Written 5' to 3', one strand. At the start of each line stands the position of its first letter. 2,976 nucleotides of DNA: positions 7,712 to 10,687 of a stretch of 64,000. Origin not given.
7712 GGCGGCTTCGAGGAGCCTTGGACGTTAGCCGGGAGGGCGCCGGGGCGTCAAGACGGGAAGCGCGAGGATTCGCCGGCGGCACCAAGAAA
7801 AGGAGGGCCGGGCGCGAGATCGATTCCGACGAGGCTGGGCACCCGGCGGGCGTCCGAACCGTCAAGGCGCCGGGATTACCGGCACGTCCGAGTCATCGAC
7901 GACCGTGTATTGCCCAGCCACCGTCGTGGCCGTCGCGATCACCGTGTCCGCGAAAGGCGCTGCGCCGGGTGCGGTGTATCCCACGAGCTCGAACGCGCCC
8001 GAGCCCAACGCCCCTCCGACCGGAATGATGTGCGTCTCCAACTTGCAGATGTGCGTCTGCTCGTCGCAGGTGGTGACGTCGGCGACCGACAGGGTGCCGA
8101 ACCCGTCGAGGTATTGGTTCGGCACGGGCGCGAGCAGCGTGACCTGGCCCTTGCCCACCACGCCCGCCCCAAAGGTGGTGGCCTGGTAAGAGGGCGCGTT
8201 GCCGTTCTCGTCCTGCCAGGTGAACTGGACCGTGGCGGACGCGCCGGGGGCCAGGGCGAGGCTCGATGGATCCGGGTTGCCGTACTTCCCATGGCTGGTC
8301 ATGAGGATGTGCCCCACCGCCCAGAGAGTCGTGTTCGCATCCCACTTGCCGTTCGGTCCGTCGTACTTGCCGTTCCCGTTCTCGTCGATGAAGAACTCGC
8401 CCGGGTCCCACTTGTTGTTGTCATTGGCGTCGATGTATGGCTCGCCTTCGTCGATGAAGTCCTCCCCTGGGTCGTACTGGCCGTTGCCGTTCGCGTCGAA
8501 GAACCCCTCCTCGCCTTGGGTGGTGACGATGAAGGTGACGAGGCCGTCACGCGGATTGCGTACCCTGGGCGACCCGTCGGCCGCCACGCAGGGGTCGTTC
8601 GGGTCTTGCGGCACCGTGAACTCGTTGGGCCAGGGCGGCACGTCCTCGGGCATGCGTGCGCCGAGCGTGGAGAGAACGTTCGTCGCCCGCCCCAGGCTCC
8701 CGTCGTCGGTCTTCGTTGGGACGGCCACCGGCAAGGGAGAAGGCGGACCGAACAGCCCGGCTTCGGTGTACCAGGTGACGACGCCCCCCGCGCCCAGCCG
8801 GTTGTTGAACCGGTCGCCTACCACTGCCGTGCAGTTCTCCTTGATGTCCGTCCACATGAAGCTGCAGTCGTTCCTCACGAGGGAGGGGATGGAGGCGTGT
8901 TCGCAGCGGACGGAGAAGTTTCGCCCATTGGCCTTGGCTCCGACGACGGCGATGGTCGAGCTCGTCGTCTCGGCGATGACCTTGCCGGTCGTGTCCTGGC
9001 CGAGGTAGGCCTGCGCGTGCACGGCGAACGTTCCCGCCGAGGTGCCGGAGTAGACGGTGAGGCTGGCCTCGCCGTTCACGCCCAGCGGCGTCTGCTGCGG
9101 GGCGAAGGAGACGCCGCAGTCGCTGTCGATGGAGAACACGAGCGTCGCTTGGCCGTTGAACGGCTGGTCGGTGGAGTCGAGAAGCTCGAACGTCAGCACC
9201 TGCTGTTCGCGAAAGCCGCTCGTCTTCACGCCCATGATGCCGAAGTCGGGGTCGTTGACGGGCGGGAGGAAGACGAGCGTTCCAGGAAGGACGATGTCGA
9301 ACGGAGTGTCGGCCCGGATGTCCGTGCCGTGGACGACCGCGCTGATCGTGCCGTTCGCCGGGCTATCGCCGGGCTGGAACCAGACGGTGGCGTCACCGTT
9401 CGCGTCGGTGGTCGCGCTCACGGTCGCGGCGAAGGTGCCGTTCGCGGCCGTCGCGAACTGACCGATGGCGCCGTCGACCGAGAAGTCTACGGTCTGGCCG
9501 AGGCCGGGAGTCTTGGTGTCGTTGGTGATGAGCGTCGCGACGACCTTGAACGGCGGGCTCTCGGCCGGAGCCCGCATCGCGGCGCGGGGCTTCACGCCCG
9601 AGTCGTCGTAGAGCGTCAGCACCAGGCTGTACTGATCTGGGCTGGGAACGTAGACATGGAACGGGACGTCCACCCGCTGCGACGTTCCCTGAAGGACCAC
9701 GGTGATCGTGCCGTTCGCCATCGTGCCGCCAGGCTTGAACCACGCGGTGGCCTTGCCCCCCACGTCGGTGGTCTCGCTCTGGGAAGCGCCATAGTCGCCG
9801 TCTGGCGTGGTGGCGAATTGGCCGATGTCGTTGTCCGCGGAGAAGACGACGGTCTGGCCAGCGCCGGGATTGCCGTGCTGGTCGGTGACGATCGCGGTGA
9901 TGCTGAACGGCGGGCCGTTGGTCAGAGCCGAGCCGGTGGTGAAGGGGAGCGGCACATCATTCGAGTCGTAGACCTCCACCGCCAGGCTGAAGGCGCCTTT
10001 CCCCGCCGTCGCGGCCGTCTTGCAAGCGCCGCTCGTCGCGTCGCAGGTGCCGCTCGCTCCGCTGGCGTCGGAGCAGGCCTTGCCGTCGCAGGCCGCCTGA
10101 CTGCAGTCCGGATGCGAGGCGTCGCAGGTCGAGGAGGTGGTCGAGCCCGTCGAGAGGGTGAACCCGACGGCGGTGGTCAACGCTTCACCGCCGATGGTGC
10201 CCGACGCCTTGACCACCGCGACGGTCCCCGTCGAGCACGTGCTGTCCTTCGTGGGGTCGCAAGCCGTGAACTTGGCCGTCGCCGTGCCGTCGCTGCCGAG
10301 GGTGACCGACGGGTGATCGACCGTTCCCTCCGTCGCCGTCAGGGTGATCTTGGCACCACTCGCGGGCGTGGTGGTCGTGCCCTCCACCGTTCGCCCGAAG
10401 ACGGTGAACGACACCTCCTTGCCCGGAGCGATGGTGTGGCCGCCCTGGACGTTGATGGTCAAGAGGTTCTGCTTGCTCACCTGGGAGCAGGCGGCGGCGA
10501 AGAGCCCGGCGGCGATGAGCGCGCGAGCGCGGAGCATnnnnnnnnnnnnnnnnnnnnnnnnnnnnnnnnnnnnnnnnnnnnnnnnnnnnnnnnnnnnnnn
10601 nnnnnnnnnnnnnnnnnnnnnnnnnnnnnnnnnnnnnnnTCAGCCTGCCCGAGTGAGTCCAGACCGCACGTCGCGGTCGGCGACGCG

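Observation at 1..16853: One minus-strand array spanning about 17 kb extends the pilMNOPQ cluster with surface and secretin-accessory genes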

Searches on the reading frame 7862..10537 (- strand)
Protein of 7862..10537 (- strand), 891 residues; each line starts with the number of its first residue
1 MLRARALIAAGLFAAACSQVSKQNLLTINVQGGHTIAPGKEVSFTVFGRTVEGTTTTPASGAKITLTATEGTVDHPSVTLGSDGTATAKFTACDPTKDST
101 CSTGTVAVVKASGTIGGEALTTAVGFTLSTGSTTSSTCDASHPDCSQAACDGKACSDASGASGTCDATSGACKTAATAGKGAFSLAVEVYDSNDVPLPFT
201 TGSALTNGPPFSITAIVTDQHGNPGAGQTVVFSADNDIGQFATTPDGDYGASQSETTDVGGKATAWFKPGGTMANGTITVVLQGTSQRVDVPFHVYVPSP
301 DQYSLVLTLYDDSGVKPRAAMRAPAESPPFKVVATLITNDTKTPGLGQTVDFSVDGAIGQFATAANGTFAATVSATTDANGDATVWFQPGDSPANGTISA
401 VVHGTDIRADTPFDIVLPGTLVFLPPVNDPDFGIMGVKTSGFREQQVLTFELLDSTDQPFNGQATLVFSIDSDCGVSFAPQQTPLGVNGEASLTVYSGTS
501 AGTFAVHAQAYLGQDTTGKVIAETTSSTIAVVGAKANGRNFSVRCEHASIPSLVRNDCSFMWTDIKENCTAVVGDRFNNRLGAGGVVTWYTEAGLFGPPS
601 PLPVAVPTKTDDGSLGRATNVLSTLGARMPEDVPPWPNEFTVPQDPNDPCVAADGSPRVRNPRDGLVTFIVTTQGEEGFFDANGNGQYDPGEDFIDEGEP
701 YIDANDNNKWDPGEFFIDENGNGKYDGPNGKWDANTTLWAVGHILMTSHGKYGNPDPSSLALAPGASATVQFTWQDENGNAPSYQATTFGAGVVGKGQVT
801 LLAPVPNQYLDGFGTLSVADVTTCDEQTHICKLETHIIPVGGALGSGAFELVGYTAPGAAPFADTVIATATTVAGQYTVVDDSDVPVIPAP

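Call 6: search_protein_families(library=pfam, max_evalue=0.01, proteins=[window:7862-10537:-])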
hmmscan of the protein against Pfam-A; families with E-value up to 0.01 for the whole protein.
window:7862-10537:- (891 aa): 1 family
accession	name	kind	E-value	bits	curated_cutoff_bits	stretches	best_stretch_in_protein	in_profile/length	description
PF02369.22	Big_1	-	1.1e-10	41.9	34.9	1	211-293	19-92/93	Bacterial Ig-like domain (group 1)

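Call 38: search_protein_families(library=ncbifam, max_evalue=0.001, proteins=[window:7862-10537:-])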
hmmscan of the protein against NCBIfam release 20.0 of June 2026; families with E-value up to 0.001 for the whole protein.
window:7862-10537:- (891 aa): 0 families

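Call 39: find_homologous_proteins(query=window:7862-10537:-, max_evalue=0.00001)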
Query window:7862-10537:- (891 aa): 8 proteins with E <= 0.00001 among 8000 candidates.
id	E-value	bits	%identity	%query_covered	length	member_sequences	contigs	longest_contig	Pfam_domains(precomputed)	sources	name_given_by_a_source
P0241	0.0e+0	2008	100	100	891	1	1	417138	PF02369.23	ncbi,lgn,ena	-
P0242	2.6e-290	984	66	66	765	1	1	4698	-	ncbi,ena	-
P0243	7.8e-127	443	39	46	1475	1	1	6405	PF02369.23,PF04885.20,PF09134.17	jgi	jgi:Bacterial Ig-like domain (group 1)/Stigma-specific protein, Stig1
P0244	3.3e-46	176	34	50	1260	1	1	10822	PF11617.14,PF02369.23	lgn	-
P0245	2.5e-44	170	34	44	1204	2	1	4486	PF11617.14,PF09134.17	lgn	-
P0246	3.4e-19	87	28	56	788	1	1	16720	PF02369.23,PF18565.8,PF09134.17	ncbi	-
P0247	7.7e-9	52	28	42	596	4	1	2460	PF02369.23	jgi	jgi:hypothetical protein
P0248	1.9e-7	48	27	39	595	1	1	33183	PF02369.23,PF09134.17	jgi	jgi:hypothetical protein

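Call 40: find_encoding_contigs(protein=P0242, flank=6000, max_places=2)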
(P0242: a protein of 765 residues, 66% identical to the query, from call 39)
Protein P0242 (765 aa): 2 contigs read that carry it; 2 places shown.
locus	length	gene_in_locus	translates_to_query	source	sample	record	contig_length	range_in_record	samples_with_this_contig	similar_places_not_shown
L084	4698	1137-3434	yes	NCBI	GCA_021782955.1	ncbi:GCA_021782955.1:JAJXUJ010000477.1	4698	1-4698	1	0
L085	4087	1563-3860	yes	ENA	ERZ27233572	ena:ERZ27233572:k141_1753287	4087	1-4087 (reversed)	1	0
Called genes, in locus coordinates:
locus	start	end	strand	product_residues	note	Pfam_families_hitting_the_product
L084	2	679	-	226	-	?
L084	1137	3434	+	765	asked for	-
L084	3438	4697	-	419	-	?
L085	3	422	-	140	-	?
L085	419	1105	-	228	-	PF00440:TetR_N, PF08359:TetR_C_4, PF17932:TetR_C_24, PF17938:TetR_C_29 (weak)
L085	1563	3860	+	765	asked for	-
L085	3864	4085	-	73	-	?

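Call 41: find_encoding_contigs(protein=P0246, flank=8000, max_places=2)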
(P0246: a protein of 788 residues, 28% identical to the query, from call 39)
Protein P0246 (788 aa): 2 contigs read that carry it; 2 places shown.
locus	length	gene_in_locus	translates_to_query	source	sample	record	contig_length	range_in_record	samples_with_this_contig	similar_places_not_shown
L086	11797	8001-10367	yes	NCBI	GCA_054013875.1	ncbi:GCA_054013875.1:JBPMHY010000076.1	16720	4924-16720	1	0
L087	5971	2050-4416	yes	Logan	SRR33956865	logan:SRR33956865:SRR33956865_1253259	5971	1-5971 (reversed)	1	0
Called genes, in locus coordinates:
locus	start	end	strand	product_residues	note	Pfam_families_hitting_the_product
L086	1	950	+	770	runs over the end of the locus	PF03403:PAF-AH_p_II (faint), PF00561:Abhydrolase_1 (faint), PF12146:Hydrolase_4 (faint)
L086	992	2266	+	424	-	PF03349:Toluene_X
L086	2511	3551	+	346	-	PF11104:PilM_2, PF05134:T2SSL, PF06723:MreB_Mbl (faint), PF14450:FtsA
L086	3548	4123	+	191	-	PF05137:PilN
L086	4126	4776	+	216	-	PF04350:PilO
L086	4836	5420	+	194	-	PF04351:PilP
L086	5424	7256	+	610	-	PF07660:STN, PF03958:Secretin_N, PF00263:Secretin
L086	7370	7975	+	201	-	-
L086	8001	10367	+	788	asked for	PF02369:Big_1, PF18565:Glyco_hydro2_C5 (faint), PF02369:Big_1, PF09134:Invasin_D3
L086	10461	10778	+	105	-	PF13428:TPR_14 (faint), PF13432:TPR_16 (faint), PF07719:TPR_2 (faint), PF00515:TPR_1 (faint), PF13371:TPR_9 (weak), PF13414:TPR_11 (weak), PF14559:TPR_19, PF13431:TPR_17 (weak), +1 more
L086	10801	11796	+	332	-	?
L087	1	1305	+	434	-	?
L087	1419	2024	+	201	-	-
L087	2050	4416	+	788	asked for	PF02369:Big_1, PF18565:Glyco_hydro2_C5 (faint), PF02369:Big_1, PF09134:Invasin_D3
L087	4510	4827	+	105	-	PF13428:TPR_14 (faint), PF13432:TPR_16 (faint), PF07719:TPR_2 (faint), PF00515:TPR_1 (faint), PF13371:TPR_9 (weak), PF13414:TPR_11 (weak), PF14559:TPR_19, PF13431:TPR_17 (weak), +1 more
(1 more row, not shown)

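Call 42: find_encoding_contigs(protein=P0244, flank=8000, max_places=2)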
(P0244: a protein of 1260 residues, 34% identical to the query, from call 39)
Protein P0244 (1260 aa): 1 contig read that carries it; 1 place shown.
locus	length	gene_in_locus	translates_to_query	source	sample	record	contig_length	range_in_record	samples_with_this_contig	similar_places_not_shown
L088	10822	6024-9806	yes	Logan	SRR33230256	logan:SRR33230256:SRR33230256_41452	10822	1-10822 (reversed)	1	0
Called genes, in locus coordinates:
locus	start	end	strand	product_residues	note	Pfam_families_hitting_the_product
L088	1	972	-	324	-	?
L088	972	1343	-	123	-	PF07238:PilZ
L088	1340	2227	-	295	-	PF04542:Sigma70_r2, PF04545:Sigma70_r4, PF08281:Sigma70_r4_2 (weak)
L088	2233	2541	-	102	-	-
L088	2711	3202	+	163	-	-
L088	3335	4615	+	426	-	PF00072:Response_reg, PF00158:Sigma54_activat, PF14532:Sigma54_activ_2, PF07728:AAA_5 (weak), PF25601:AAA_lid_14, PF02954:HTH_8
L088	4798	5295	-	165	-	-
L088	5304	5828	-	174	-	-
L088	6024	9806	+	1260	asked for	PF11617:Cu-binding_MopE (faint), PF02369:Big_1 (weak)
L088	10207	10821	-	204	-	?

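Call 66: search_protein_families(library=pfam, max_evalue=1, proteins=[window:7862-10537:-])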
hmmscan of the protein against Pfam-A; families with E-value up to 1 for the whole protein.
window:7862-10537:- (891 aa): 3 families
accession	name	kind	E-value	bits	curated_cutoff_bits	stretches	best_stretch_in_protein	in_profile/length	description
PF02369.22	Big_1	-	1.1e-10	41.9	34.9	2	211-293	19-92/93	Bacterial Ig-like domain (group 1)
PF13511.11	DUF4124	-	0.031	14.9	22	1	760-780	3-23/56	Domain of unknown function (DUF4124)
PF17789.7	MG4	-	0.98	10.1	24.7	0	207-246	12-40/95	Macroglobulin domain MG4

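Call 88: find_encoding_contigs(protein=P0248, flank=8000, max_places=1)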
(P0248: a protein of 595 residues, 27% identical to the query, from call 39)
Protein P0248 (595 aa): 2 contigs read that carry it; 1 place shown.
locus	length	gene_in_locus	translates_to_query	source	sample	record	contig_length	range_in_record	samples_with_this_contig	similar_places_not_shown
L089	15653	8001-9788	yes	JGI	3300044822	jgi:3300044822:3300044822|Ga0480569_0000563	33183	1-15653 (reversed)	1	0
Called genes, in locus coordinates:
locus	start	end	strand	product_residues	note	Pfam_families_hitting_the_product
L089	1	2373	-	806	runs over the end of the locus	PF00912:Transgly, PF17092:PCB_OB, PF00905:Transpeptidase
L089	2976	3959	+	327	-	PF11104:PilM_2, PF14450:FtsA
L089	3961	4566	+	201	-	PF05137:PilN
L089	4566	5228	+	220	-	PF04350:PilO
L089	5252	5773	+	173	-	PF04351:PilP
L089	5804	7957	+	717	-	PF11741:AMIN, PF21305:type_II_gspD_N0 (weak), PF07660:STN, PF03958:Secretin_N, PF00263:Secretin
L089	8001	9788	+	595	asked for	PF02369:Big_1 (faint), PF09134:Invasin_D3 (weak)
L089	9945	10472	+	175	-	PF01202:SKI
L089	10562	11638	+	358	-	PF00465:Fe-ADH (weak), PF13685:Fe-ADH_2 (weak), PF01761:DHQ_synthase, PF24621:DHQS_C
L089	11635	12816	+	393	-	PF01966:HD, PF13286:HD_assoc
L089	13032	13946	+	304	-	PF20112:DUF6502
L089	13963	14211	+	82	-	-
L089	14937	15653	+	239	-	?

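Call 89: find_encoding_contigs(protein=P0243, flank=6000, max_places=1)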
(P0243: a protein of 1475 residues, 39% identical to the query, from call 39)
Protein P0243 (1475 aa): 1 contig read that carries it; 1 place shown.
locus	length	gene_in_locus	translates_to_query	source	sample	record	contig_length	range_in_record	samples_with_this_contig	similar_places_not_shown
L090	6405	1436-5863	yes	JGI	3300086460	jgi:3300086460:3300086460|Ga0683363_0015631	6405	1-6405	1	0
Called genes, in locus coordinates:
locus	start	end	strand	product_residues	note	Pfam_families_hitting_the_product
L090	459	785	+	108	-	-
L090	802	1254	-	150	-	PF00383:dCMP_cyt_deam_1, PF14437:MafB19-deam, PF14439:Bd3614-deam (weak)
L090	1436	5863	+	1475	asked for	PF02369:Big_1, PF04885:Stig1 (faint), PF02369:Big_1, PF09134:Invasin_D3 (weak)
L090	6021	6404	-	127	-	?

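Call 94: find_related_loci(query=A5, collection=metagenome_contigs, flank=8000)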
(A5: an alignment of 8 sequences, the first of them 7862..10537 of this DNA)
Query A5 (891 aa) in metagenome_contigs; peptide patterns used: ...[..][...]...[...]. (x = any residue, [..] = any of these).
508 stretches matched a pattern; 352 encode a relative of the query (tblastn E <= 1e-3); the best 80 are kept; 80 distinct loci.
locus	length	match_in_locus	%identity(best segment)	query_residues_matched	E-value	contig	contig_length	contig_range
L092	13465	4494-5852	38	378-800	3e-70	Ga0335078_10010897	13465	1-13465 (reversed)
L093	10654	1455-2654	38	370-754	4e-66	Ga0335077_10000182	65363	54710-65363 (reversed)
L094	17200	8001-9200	38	370-754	5e-66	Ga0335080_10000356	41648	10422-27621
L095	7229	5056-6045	41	431-747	3e-66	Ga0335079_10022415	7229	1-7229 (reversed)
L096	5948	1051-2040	41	431-747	8e-66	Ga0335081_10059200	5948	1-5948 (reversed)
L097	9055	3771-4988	38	361-747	3e-65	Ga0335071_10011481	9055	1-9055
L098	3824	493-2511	37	5-747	8e-65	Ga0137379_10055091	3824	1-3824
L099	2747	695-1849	40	432-788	3e-65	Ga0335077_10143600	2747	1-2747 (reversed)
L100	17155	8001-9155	40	432-788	3e-64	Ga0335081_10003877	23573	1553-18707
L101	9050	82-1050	41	432-751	5e-62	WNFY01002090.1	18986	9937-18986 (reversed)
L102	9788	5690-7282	34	347-880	3e-59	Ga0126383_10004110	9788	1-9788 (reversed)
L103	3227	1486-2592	37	434-782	4e-56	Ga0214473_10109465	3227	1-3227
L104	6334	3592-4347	45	489-747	2e-54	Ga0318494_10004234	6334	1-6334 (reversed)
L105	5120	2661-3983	34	333-749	1e-53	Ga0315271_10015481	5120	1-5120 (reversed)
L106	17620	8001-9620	32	334-882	3e-54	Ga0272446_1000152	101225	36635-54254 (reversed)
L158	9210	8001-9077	32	434-783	1e-32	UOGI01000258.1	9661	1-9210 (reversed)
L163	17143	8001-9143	30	434-817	7e-36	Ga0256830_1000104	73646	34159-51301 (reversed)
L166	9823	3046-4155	29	435-783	6e-31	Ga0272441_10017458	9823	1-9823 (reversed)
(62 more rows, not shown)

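Call 104: search_protein_families(library=pfam, max_evalue=0.001, proteins=[L166:156-1361:+, L166:1372-1941:+, L166:2179-4509:+, L166:4705-5781:+, L166:5798-6157:+, L166:6209-6655:+, L166:6652-7731:+, L163:7524-9251:+, L163:9458-10243:+, L163:11133-13571:+])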
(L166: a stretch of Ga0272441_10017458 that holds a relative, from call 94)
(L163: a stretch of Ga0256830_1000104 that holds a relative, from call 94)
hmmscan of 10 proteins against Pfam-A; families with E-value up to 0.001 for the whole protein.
L166:156-1361:+ (401 aa): 3 families
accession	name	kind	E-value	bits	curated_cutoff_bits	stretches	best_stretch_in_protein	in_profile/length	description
PF00263.26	Secretin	-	1.6e-50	171.4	27.5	1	232-384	4-168/169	Bacterial type II and III secretion system protein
PF03958.22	Secretin_N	-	6e-12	46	28.2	1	82-142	3-69/69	Bacterial type II/III secretion system short domain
PF07660.19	STN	-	1.5e-05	25.1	28.4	1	8-54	2-51/52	Secretin and TonB N terminus short domain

L166:1372-1941:+ (189 aa): 0 families

L166:2179-4509:+ (776 aa): 2 families
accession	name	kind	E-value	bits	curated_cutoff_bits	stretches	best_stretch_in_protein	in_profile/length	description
PF02369.22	Big_1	-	2.4e-09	37.6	34.9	1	197-262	17-82/93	Bacterial Ig-like domain (group 1)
PF09134.16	Invasin_D3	-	1e-08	36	33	1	186-261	7-82/98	Invasin, domain 3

L166:4705-5781:+ (358 aa): 20 families
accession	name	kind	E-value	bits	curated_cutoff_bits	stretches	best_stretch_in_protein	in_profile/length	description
PF07719.23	TPR_2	-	3.8e-17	61.3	27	0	70-98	6-34/34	Tetratricopeptide repeat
PF13181.12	TPR_8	-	4.2e-16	58.1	25.7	0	69-98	5-34/34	Tetratricopeptide repeat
PF13428.12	TPR_14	-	8.5e-16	57.3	23.5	0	68-107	4-43/44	Tetratricopeptide repeat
PF14559.12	TPR_19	-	7.9e-14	52.2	25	2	45-96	5-56/68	Tetratricopeptide repeat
PF00515.34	TPR_1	-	1.4e-13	50.5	27.8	1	37-64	7-34/34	Tetratricopeptide repeat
PF13176.12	TPR_7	-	4.5e-11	42.4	27.9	0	37-56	5-24/36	Tetratricopeptide repeat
PF13432.12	TPR_16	-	2.1e-10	41.3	32.7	1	70-125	2-57/65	Tetratricopeptide repeat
PF13174.12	TPR_6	-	6.5e-10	39.4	26.3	0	71-97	6-32/33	Tetratricopeptide repeat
PF13424.12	TPR_12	-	7e-10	39.4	30.1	1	37-95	9-75/77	Tetratricopeptide repeat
PF13371.12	TPR_9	-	5.9e-09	36.3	35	1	41-101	5-65/73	Tetratricopeptide repeat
PF12895.13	ANAPC3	-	1.4e-08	35.3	27.2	1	46-121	4-78/82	Anaphase-promoting complex, cyclosome, subunit 3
PF13431.12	TPR_17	-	1.5e-08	34.7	24.4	0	54-85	2-33/34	Tetratricopeptide repeat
PF13414.12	TPR_11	-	1.7e-08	34.4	26.8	0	40-79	3-42/42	TPR repeat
PF14853.12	Fis1_TPR_C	-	2.6e-08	34.4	25.3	0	281-306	13-38/53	Fis1 C-terminal tetratricopeptide repeat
PF25063.1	ARM_TT21_C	-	3.1e-08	34.2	35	1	70-128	100-158/209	Tetratricopeptide repeat protein 21 C-terminal ARM domain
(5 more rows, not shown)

L166:5798-6157:+ (119 aa): 1 family
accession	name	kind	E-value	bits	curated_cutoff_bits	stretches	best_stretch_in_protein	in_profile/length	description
PF03259.23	Robl_LC7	-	1.9e-07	31.1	23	1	5-93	3-89/91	Roadblock/LC7 domain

L166:6209-6655:+ (148 aa): 1 family
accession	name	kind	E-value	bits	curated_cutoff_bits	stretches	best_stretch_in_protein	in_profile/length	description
PF01220.24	DHquinase_II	-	3.5e-61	205.4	23.3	1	2-137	1-136/138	Dehydroquinase class II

L166:6652-7731:+ (359 aa): 2 families
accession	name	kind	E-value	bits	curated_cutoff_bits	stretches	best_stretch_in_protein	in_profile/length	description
PF00557.29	Peptidase_M24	-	2.9e-70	236.7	23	1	140-341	2-207/208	Metallopeptidase family M24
PF01321.24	Creatinase_N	-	1.3e-28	100.5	22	1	7-131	2-127/128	Creatinase/Prolidase N-terminal domain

L163:7524-9251:+ (575 aa): 3 families
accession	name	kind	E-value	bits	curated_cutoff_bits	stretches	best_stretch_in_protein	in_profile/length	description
PF02369.22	Big_1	-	7.6e-13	48.8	34.9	2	69-143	20-92/93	Bacterial Ig-like domain (group 1)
PF09134.16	Invasin_D3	-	2.4e-11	44.4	33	1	169-242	19-88/98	Invasin, domain 3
PF18565.7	Glyco_hydro2_C5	-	2.5e-05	24.5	32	0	168-237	14-95/103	Glycoside hydrolase family 2 C-terminal domain 5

L163:9458-10243:+ (261 aa): 1 family
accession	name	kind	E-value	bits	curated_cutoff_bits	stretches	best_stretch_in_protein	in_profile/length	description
PF13482.12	RNase_H_2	-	3.4e-30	105.6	22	1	88-241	1-164/165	RNase_H superfamily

L163:11133-13571:+ (812 aa): 5 families
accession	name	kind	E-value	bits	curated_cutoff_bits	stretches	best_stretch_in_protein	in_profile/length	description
PF13654.12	AAA_32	-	8.8e-56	188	21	1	319-451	1-133/133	LonB-like, AAA domain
PF20436.4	LonB_AAA-LID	-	1.8e-27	95.6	22.4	1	479-543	1-65/65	Archaeal LonB, AAA+ ATPase LID domain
PF20437.3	LonC_helical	-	8.1e-17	61.4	24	1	86-119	1-34/34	Lon-like LonC helical domain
PF05362.19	Lon_C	-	1.1e-11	45.1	21.1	1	653-758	108-202/205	Lon protease (S16) C-terminal proteolytic domain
PF13401.12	AAA_22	-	0.00031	21.5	27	0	56-161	8-78/130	AAA domain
